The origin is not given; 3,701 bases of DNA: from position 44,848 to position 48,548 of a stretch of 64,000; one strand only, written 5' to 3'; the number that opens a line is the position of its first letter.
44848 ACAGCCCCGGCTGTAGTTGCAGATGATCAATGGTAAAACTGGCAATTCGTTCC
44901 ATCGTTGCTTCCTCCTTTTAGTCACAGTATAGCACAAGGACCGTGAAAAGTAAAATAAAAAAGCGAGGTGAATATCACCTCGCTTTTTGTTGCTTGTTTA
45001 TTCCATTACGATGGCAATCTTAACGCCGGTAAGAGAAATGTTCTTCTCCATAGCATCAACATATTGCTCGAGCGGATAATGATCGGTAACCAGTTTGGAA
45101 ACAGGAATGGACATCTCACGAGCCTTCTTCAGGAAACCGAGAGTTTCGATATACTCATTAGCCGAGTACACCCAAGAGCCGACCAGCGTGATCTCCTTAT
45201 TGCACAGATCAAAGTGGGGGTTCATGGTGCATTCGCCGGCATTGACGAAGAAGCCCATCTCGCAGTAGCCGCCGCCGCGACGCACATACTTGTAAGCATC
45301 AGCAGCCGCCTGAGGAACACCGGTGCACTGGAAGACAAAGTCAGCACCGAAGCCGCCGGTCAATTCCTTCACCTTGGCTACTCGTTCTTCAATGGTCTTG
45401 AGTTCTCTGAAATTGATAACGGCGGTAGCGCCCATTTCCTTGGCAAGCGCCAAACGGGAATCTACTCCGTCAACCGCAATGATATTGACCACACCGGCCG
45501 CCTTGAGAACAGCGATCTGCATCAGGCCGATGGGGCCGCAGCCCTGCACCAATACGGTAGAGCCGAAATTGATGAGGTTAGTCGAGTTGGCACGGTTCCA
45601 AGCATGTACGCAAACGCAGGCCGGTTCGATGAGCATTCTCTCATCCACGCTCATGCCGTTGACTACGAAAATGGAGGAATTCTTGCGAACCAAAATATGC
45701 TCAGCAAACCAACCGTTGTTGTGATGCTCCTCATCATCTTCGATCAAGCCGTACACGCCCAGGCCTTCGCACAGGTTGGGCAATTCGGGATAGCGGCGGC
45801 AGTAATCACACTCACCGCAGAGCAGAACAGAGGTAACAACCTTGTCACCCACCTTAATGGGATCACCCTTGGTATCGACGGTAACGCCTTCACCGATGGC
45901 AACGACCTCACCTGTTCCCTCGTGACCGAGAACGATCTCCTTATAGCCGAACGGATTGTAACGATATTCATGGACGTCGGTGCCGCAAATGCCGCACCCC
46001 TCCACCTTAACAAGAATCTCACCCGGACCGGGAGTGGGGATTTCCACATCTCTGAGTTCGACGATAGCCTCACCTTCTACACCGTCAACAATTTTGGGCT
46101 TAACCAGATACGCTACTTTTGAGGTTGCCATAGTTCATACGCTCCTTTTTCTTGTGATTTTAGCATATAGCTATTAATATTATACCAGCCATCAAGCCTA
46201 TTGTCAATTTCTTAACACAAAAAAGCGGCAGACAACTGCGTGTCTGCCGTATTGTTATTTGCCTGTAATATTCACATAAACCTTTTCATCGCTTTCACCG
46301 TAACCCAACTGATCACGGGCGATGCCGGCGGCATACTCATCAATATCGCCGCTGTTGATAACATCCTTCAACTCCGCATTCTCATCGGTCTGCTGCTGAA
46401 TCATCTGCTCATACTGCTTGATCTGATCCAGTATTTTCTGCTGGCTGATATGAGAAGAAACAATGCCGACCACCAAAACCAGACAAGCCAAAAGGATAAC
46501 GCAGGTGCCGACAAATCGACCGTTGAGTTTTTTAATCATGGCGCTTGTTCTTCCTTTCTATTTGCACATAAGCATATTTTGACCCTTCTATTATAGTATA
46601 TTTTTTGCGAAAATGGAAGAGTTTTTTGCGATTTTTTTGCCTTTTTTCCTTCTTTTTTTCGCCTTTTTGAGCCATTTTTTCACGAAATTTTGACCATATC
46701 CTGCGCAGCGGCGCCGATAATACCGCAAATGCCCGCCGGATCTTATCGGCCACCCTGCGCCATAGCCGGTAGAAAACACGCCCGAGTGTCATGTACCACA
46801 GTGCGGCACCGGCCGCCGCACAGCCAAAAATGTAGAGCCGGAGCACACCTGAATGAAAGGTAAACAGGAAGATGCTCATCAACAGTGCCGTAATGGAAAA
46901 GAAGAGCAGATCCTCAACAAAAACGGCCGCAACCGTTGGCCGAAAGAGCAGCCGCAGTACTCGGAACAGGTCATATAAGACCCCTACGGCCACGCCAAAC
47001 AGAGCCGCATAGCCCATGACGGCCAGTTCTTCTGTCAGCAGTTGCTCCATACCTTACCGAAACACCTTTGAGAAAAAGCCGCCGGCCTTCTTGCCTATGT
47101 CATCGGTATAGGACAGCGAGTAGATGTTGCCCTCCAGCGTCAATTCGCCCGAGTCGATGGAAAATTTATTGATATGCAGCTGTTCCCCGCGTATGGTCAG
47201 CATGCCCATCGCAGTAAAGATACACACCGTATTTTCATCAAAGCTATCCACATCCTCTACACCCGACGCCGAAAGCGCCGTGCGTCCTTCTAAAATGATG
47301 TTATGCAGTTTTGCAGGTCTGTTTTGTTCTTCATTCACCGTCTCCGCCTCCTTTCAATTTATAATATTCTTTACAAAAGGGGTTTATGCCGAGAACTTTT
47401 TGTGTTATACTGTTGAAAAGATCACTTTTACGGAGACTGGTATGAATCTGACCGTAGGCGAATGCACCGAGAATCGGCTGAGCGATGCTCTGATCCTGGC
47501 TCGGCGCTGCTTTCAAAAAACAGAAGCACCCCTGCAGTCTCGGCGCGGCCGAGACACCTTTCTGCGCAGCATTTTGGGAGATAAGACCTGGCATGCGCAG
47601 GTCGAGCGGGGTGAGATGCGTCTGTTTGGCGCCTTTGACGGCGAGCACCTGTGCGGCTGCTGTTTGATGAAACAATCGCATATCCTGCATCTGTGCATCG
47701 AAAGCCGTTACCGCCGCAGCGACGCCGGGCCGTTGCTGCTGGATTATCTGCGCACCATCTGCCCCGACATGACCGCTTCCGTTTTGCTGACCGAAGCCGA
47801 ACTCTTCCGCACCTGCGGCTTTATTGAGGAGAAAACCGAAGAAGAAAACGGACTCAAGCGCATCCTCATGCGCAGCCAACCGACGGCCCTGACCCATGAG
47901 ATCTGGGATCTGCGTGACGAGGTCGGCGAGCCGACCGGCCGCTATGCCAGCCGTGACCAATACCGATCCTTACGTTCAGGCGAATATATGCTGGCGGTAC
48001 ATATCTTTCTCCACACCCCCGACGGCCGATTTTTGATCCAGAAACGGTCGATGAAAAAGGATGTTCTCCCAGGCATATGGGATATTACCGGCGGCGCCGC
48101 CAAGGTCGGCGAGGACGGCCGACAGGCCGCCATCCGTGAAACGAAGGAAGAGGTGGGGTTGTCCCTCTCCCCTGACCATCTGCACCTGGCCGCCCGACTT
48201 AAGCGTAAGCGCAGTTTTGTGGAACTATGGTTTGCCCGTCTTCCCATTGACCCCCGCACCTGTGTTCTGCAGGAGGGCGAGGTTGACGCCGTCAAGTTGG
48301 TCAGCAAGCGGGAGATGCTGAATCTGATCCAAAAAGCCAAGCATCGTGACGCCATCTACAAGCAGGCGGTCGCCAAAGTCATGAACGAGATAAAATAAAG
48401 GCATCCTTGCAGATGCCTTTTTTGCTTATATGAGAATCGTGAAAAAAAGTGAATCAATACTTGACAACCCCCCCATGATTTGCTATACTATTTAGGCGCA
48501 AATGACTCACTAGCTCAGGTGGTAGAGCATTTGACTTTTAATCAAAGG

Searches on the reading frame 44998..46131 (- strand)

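Call 32: search_protein_families(library=pfam, proteins=[window:44998-46131:-], max_evalue=0.00001)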
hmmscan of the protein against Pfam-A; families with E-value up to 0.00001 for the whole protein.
window:44998-46131:- (377 aa): 3 families
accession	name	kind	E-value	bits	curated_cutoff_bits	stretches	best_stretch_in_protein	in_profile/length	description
PF00107.32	ADH_zinc_N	-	7.3e-29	100.8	31.8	1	200-335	1-128/129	Zinc-binding dehydrogenase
PF08240.17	ADH_N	-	5.9e-19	68.7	23.5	1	35-152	1-98/104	Alcohol dehydrogenase GroES-like domain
PF16912.11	Glu_dehyd_C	-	2.1e-15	57.2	34.9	1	166-365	5-202/211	Glucose dehydrogenase C-terminus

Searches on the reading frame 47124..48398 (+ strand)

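Call 32: search_protein_families(library=pfam, proteins=[window:47124-48398:+], max_evalue=0.00001)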
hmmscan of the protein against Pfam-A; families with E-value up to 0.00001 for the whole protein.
window:47124-48398:+ (424 aa): 2 families
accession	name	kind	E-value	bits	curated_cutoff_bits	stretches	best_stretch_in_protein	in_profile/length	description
PF00293.34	NUDIX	-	3e-15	56.8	21.1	1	288-410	2-129/134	NUDIX domain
PF13673.13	Acetyltransf_10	-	5.1e-09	36.6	23.6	1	139-249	6-124/128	Acetyltransferase (GNAT) domain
